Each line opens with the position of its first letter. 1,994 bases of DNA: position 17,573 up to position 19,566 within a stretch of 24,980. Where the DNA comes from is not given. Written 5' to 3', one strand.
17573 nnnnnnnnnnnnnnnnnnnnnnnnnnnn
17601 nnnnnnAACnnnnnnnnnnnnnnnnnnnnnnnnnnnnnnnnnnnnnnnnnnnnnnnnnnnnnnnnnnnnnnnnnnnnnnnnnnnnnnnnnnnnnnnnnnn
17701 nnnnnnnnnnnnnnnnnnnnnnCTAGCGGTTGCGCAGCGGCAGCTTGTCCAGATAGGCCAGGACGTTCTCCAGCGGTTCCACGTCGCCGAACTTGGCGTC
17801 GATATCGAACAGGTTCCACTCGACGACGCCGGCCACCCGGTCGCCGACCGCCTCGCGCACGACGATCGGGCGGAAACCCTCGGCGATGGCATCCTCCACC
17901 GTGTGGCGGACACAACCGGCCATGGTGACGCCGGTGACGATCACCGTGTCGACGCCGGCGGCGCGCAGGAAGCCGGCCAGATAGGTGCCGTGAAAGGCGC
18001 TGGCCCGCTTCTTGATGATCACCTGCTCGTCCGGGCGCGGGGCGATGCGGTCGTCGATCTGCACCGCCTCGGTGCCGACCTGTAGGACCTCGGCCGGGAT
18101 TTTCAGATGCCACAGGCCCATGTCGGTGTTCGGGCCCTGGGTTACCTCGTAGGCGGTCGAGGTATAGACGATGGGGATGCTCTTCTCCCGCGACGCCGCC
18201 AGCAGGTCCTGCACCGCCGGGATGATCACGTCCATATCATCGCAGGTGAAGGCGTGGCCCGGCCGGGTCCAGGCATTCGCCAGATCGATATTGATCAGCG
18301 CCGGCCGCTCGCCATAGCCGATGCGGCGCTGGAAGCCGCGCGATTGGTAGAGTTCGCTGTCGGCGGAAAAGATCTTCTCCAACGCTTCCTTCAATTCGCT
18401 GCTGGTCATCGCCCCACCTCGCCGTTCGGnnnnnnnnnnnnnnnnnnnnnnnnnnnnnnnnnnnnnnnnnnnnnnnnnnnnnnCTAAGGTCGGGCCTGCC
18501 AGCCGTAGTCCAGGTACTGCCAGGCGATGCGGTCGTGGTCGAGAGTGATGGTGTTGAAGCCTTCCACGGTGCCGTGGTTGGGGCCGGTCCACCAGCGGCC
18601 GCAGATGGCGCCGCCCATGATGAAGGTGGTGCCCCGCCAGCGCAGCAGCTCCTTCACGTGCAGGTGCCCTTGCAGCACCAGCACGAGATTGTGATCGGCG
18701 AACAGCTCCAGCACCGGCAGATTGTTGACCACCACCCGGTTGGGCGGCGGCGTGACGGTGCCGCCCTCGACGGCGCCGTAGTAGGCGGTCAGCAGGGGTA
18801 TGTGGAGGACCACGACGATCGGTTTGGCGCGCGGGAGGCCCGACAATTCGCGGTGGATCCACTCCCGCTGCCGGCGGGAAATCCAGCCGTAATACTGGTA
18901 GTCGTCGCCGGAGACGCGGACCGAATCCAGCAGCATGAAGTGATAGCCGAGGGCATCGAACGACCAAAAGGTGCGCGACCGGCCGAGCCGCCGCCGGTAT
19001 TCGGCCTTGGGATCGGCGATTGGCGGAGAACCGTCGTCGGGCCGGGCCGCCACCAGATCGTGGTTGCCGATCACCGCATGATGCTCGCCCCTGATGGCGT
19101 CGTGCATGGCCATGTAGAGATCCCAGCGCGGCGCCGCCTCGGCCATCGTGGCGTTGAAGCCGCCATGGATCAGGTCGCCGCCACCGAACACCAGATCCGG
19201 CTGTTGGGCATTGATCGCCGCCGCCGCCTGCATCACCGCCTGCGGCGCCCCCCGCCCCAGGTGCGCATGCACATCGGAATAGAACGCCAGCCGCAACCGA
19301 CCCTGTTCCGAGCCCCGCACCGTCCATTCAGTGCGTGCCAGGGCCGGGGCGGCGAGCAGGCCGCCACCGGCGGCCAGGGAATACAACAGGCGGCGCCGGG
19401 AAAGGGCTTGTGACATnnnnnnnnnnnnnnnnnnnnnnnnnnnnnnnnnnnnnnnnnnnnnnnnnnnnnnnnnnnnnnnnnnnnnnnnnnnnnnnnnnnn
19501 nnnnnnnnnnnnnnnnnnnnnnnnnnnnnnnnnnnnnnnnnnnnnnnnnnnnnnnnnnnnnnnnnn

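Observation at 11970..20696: Nine co-directional, tightly spaced genes with no known pathway assignment: hydrolases, a redox pair and three membrane proteins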

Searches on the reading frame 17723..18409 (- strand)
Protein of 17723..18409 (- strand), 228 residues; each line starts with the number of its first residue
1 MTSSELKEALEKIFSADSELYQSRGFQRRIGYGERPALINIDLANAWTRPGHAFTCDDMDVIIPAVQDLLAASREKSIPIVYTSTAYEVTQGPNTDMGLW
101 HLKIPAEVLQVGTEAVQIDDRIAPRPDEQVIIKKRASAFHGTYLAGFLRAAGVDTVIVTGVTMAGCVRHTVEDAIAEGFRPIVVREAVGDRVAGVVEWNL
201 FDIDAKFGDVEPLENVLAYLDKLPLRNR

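Call 6: search_protein_families(library=pfam, proteins=[window:17723-18409:-], max_evalue=0.01)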
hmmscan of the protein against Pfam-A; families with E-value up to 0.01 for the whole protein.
window:17723-18409:- (228 aa): 1 family
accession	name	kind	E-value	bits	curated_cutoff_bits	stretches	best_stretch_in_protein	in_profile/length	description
PF00857.26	Isochorismatase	-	2.1e-31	109.8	27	1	37-210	2-170/175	Isochorismatase domain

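Call 7: search_protein_families(library=ncbifam, proteins=[window:17723-18409:-], max_evalue=0.01)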
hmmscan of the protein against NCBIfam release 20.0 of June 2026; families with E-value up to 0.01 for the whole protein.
window:17723-18409:- (228 aa): 4 families
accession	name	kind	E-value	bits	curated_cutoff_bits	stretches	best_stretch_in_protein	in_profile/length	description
TIGR03614.1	RutB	equivalog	5.1e-12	45.9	377.95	1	107-217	105-216/226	pyrimidine utilization protein B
NF050097.1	BiurAmidohydBiuH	equivalog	1.3e-10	41.1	370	1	107-189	105-187/221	biuret amidohydrolase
NF008517.0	PRK11440.1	equivalog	9.1e-07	29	195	1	121-217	89-185/188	hydrolase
NF008623.0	PRK11609.1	equivalog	2.3e-06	27.5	174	1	142-186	132-176/213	bifunctional nicotinamidase/pyrazinamidase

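Call 25: search_solved_structures(query=window:17723-18409:-, max_evalue=0.00001)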
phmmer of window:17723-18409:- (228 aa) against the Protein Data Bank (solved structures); distinct sequences matched with E-value up to 0.00001: 22.
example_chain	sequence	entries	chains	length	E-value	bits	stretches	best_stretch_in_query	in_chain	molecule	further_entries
1nba_A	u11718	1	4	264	8.4e-82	277.4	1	5-224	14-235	N-CARBAMOYLSARCOSINE AMIDOHYDROLASE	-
26st_A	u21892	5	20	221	2.3e-43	151.7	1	21-225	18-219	N-carbamoylsarcosine amidohydrolase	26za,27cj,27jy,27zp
4l07_A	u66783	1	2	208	2.1e-30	109.3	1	17-221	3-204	Hydrolase, isochorismatase family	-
4l08_B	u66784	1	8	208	3.9e-29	105.2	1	17-221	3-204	Hydrolase, isochorismatase family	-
3ot4_A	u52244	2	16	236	1.3e-27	100.2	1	19-218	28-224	Putative isochorismatase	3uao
3hu5_A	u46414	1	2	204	4e-18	69.2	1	36-207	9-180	Isochorismatase family protein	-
3eef_A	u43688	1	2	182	1.9e-16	63.7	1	35-192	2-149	N-carbamoylsarcosine amidase related protein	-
3irv_A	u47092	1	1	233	4.2e-12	49.5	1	35-187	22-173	CYSTEINE HYDROLASE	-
3hb7_A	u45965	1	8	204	8.2e-12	48.5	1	36-204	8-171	Isochorismatase hydrolase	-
2fq1_A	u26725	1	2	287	9.6e-10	41.8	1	54-191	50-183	Isochorismatase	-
8bkd_A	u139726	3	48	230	1.1e-09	41.6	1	34-215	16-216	Ureidoacrylate amidohydrolase RutB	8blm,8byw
7l6j_A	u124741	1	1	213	2.4e-09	40.5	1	62-190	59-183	Putative hydrolase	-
1ilw_A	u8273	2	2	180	4.6e-09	39.6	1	37-188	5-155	180 aa long hypothetical Pyrazinamidase/nicotinamidase | 180aa long hypothetical Pyrazinamidase/Nicotinamidase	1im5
2wt9_A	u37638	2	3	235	5.1e-09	39.4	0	142-188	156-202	NICOTINAMIDASE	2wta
8bln_A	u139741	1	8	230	5.1e-09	39.4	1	35-215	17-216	Ureidoacrylate amidohydrolase RutB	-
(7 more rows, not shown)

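Call 60: search_solved_structures(query=window:17723-18409:-, max_evalue=1e-40, show_alignments=2)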
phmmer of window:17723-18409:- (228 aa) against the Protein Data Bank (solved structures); distinct sequences matched with E-value up to 1e-40: 2.
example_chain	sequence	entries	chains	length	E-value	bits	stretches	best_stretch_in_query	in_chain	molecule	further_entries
1nba_A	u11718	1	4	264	8.4e-82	277.4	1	5-224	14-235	N-CARBAMOYLSARCOSINE AMIDOHYDROLASE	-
26st_A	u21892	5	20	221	2.3e-43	151.7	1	21-225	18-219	N-carbamoylsarcosine amidohydrolase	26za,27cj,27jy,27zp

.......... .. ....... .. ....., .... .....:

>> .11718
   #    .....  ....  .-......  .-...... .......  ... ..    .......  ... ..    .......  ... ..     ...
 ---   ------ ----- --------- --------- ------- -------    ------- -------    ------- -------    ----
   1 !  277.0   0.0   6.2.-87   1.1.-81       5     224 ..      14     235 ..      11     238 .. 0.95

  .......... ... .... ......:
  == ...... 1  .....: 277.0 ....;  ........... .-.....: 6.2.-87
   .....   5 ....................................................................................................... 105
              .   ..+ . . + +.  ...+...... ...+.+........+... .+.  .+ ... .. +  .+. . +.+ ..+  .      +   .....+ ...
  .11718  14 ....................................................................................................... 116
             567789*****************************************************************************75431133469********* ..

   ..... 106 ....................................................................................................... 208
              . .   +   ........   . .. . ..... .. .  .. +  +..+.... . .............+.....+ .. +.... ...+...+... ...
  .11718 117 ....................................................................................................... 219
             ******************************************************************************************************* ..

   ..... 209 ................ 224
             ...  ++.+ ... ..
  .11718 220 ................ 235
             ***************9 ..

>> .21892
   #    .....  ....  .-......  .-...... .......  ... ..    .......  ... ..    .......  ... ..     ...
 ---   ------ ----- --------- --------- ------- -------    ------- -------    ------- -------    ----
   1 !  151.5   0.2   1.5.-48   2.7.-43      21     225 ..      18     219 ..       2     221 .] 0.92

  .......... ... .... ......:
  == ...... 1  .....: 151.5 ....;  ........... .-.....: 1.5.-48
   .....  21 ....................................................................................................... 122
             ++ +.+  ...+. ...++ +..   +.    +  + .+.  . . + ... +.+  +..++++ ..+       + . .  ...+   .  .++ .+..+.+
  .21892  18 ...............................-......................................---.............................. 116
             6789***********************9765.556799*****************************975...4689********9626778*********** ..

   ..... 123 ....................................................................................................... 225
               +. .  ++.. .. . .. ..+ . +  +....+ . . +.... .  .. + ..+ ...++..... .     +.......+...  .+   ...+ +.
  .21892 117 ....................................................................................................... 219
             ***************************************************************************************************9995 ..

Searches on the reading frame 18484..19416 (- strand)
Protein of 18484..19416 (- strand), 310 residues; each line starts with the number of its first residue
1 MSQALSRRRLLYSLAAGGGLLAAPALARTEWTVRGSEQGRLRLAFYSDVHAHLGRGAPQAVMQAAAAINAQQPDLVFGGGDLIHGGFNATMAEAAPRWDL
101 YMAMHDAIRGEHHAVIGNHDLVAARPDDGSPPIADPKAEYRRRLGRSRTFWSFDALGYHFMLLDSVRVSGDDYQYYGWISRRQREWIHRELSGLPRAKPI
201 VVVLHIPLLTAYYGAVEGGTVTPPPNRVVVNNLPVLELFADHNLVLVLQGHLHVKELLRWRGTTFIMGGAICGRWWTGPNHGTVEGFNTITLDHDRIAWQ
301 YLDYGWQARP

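Call 6: search_protein_families(library=pfam, proteins=[window:18484-19416:-], max_evalue=0.01)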
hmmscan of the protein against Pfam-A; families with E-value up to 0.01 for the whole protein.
window:18484-19416:- (310 aa): 3 families
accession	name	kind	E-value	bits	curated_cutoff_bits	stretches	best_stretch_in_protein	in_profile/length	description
PF00149.33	Metallophos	-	2.5e-12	48.1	21.5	1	41-254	1-190/191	Calcineurin-like phosphoesterase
PF12850.12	Metallophos_2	-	8.6e-06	26.3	27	0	42-133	2-60/154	Calcineurin-like phosphoesterase superfamily domain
PF16370.11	MetallophosC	-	0.00096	19.7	29.7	1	269-307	5-52/168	C terminal of Calcineurin-like phosphoesterase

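Call 7: search_protein_families(library=ncbifam, proteins=[window:18484-19416:-], max_evalue=0.01)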
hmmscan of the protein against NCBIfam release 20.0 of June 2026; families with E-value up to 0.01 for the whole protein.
window:18484-19416:- (310 aa): 2 families
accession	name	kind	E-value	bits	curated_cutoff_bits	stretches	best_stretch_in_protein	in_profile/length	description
NF053862.1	DS9_1_antiphage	equivalog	0.00089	18.2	420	0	140-260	326-448/486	anti-phage phosphoesterase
NF008460.0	PRK11340.1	equivalog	0.0093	15.4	188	0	40-123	49-126/271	phosphodiesterase YaeI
